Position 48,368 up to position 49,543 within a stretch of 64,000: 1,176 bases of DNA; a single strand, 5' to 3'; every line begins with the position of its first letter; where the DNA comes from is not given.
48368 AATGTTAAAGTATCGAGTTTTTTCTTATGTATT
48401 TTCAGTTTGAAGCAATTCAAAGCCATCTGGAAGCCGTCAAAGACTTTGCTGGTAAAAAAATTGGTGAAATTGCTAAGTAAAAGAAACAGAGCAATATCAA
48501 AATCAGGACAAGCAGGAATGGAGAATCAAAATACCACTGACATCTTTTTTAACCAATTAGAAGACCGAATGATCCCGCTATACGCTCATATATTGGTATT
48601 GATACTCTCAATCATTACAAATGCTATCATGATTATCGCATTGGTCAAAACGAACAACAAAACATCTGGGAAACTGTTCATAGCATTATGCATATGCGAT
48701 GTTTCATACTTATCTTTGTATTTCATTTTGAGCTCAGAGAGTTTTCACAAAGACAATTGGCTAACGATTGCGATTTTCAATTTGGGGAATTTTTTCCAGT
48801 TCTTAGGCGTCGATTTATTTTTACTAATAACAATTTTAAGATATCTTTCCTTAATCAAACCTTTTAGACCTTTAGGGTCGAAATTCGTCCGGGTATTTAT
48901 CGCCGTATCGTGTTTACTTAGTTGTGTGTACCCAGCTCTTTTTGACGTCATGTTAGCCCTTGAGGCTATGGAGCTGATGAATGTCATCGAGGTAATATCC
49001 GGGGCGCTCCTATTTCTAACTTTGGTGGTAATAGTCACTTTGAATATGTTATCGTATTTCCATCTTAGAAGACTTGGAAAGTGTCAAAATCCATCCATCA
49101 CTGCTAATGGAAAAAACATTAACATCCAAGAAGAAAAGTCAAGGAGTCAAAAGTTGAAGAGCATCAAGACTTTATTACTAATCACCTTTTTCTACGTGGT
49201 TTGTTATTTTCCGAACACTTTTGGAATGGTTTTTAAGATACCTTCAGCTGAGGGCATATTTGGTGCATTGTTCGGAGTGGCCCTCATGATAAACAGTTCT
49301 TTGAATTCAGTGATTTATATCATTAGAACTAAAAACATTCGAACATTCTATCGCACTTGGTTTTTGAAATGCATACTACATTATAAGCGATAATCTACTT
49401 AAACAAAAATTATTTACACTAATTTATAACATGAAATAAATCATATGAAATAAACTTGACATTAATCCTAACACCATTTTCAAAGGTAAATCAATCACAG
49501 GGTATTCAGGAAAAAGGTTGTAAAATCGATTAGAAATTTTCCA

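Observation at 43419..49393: Tandem GPCR triplet caught at three stages of decay: intact, single-nonsense, and half-replaced by a retroelement ORF1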

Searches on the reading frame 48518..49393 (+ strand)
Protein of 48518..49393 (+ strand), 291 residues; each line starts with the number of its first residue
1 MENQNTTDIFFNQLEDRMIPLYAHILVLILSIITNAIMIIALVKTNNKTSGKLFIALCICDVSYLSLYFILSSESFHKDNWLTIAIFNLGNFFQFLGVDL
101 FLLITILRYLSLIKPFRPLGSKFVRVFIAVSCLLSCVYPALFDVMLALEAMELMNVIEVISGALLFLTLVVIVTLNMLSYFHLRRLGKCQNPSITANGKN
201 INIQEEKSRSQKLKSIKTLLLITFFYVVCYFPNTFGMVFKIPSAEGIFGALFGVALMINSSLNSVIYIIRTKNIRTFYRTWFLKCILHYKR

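Call 5: search_protein_families(library=pfam, proteins=[window:48518-49393:+], max_evalue=1)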
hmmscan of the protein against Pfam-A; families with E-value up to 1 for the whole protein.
window:48518-49393:+ (291 aa): 1 family
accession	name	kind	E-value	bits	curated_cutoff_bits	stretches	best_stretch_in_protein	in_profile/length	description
PF02937.20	COX6C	-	0.37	11.4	22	0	251-280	22-51/70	Cytochrome c oxidase subunit VIc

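Call 9: find_homologous_proteins(query=window:48518-49390:+, max_evalue=0.001)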
Query window:48518-49390:+ (291 aa): 4 proteins with E <= 0.001 among 2289 candidates.
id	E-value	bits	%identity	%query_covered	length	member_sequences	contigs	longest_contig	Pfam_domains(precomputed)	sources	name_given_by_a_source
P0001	2.6e-78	281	63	76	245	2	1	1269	-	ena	-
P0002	4.3e-77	277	62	76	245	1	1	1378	-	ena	-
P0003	9.3e-47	178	40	98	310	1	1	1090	-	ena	-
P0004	7.1e-45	172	39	87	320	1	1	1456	-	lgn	-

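Call 19: search_protein_representatives(protein=window:48518-49390:+)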
Query: 291 residues. Proteins with E-value up to 0.001 (for the whole library): 88; up to 1e-10: 33; up to 1e-30: 5. The best 88 are listed.
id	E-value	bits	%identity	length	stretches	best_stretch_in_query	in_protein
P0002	1.4e-77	277.4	63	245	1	3-222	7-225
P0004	2.3e-45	171.7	41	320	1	6-286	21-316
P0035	6.7e-44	166.9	48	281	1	77-287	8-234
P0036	1.7e-33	132.8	39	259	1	38-285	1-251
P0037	3.5e-32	128.5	36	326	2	22-187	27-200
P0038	5.6e-29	118.0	33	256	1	33-280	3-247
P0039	1.7e-24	103.2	56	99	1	196-286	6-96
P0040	4.2e-21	92.1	32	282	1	20-278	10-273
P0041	5.1e-21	91.8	32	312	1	25-283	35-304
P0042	3.1e-20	89.3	45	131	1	169-287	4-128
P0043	4.1e-19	85.6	31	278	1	22-279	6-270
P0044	1.5e-15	73.9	31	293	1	27-279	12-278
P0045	4.8e-15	72.3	38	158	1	154-278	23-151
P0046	1.5e-13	67.4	38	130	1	156-286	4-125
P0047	1.8e-13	67.1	30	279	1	22-279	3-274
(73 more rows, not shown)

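Call 21: search_protein_families(library=pfam, alignment_id=A1, max_evalue=0.01)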
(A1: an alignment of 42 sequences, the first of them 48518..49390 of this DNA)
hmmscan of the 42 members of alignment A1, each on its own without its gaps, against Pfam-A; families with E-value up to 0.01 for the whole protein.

A. member 1, window:48518-49390:+ (291 aa): 0 families

B. families by the number of members that match (of 42 scanned): 14 families
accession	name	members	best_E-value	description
PF00001.26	7tm_1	30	1.9e-32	7 transmembrane receptor (rhodopsin family)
PF13853.12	7tm_4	2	2.4e-12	Olfactory receptor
PF10320.15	7TM_GPCR_Srsx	2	1.1e-10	Serpentine type 7TM GPCR chemoreceptor Srsx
PF20563.3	DUF6773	2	0.0017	Family of unknown function (DUF6773)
PF01292.26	Ni_hydr_CYTB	1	8.2e-05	Prokaryotic cytochrome b561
PF10323.15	7TM_GPCR_Srv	1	9.7e-05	Serpentine type 7TM GPCR chemoreceptor Srv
PF10316.15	7TM_GPCR_Srbc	1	0.0002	Serpentine type 7TM GPCR chemoreceptor Srbc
PF04277.18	OAD_gamma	1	0.0018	Oxaloacetate decarboxylase, gamma chain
PF09716.15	ETRAMP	1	0.0018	Malarial early transcribed membrane protein (ETRAMP)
PF10328.15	7TM_GPCR_Srx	1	0.002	Serpentine type 7TM GPCR chemoreceptor Srx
PF21827.1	New_glue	1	0.0023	New glue protein family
PF25730.1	Herpes_BDLF2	1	0.0078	Gammaherpesvirus intercellular spread glycoprotein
PF13800.11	Sigma_reg_N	1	0.0085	Sigma factor regulator N-terminal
PF11970.14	GPR_Gpa2_C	1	0.0092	G protein-coupled glucose receptor regulating Gpa2 C-term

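Call 22: search_solved_structures(query=A1, max_evalue=0.001)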
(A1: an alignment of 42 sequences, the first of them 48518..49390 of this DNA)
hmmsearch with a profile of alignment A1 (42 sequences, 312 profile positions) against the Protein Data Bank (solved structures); distinct sequences matched with E-value up to 0.001: 793 (the best 60 are shown).
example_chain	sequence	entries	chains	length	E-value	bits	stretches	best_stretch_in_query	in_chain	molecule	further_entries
9l84_R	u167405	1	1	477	1.4e-26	96.5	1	21-310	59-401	Beta-1 adrenergic receptor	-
8wrz_R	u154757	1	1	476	1.6e-26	96.3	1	19-304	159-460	Soluble cytochrome b562,Cannabinoid receptor 1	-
8k8j_R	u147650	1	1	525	1.9e-26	96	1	19-304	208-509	Soluble cytochrome b562,Cannabinoid receptor 1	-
7bu6_A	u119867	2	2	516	2.8e-26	95.5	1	18-305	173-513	Endolysin,Endolysin,Endolysin,Beta-1 adrenergic receptor chimera | Endolysin,Endolysin,Beta-1 adrenergic receptor chimera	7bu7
6tko_A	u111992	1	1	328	1.7e-25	92.9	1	23-303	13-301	Beta-1 adrenergic receptor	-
7bts_A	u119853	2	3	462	1.8e-25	92.9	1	18-305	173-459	Lysozyme-Beta-1 adrenergic receptor chimera | Endolysin,Beta-1 adrenergic receptor chimera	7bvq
6ibl_A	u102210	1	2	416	2.1e-25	92.6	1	17-302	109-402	Thioredoxin 1,Beta-1 adrenergic receptor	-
9m55_R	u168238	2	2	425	2.3e-25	92.5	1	16-301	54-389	octopamine b2 receptor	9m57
8wu1_R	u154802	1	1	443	3.3e-25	92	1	19-305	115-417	Cannabinoid receptor 1,Vasopressin V2 receptor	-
7jjo_R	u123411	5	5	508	3.6e-25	91.8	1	19-306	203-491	Beta1-Adrenergic Receptor | Endolysin,Endolysin,Beta-1 adrenergic receptor chimera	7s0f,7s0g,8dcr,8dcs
6kpg_R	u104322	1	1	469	4.4e-25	91.6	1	19-304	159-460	Cannabinoid receptor 1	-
2y00_A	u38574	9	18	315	4.9e-25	91.4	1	19-302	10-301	BETA-1 ADRENERGIC RECEPTOR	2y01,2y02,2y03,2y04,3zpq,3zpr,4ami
7wv9_R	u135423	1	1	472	8.6e-25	90.6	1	19-304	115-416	Cannabinoid receptor 1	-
23iv_D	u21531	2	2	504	9.6e-25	90.4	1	19-304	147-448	Cannabinoid receptor 1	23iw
9erx_R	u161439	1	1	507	9.7e-25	90.4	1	19-304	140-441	Cannabinoid receptor 1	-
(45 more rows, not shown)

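Call 47: list_cluster_members(proteins=[window:48518-49390:+, window:49842-50822:-, P0005, P0002, P0026])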
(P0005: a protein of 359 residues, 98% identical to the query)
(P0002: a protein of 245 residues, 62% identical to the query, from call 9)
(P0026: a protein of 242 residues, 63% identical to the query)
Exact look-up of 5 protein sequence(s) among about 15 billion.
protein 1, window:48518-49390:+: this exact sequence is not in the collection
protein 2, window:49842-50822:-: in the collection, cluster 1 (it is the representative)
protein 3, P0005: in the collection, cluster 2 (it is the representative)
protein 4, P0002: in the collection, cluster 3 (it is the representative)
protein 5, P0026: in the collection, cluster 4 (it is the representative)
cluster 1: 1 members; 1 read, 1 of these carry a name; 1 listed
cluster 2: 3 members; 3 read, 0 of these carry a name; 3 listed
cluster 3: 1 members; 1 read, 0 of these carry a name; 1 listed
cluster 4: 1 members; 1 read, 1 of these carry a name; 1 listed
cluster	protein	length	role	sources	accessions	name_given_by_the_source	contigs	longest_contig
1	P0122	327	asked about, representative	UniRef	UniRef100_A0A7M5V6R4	Uncharacterized protein n=1 Tax=Clytia hemisphaerica TaxID=252671 RepID=A0A7M5V6R4_9CNID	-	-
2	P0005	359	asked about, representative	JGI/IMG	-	-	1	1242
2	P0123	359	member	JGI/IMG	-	-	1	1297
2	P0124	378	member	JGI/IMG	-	-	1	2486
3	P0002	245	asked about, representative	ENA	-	-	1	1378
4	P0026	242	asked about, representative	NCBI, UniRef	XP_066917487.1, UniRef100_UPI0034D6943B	uncharacterized protein [Clytia hemisphaerica] | uncharacterized protein n=1 Tax=Clytia hemisphaerica TaxID=252671 RepID=UPI0034D6943B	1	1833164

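Call 68: predict_structure(alignment_id=A1)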
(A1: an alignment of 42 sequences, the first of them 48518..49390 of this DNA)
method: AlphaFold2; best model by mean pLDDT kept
length: 291 residues; sequences in the alignment: 42
mean_pLDDT: 90.1   pTM: 0.86
mean pLDDT of the five models: 90.1, 88.2, 88.1, 87.3, 87.3
residues with pLDDT >= 90: 224; 70-90: 45; 50-70: 21; < 50: 1
segments of 3 or more residues with pLDDT < 50: none
pLDDT, mean of each block of 10 residues (from residue 1): 60 71 92 96 90 96 95 79 94 97 95 92 96 96 95 93 95 97 92 68 89 93 96 91 77 92 95 94 97 95
secondary structure, 60 per line:
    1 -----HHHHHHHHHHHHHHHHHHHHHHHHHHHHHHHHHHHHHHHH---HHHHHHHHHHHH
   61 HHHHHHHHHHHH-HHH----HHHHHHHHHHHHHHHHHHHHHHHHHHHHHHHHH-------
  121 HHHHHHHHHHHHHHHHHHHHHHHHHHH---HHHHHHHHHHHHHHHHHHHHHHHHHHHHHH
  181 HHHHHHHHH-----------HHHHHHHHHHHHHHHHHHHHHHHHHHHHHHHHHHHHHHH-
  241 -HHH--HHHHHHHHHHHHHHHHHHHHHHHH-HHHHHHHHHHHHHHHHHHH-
elements in order: H6-45 H49-72 H81-113 H121-147 H151-189 H201-239 H247-270 H272-290
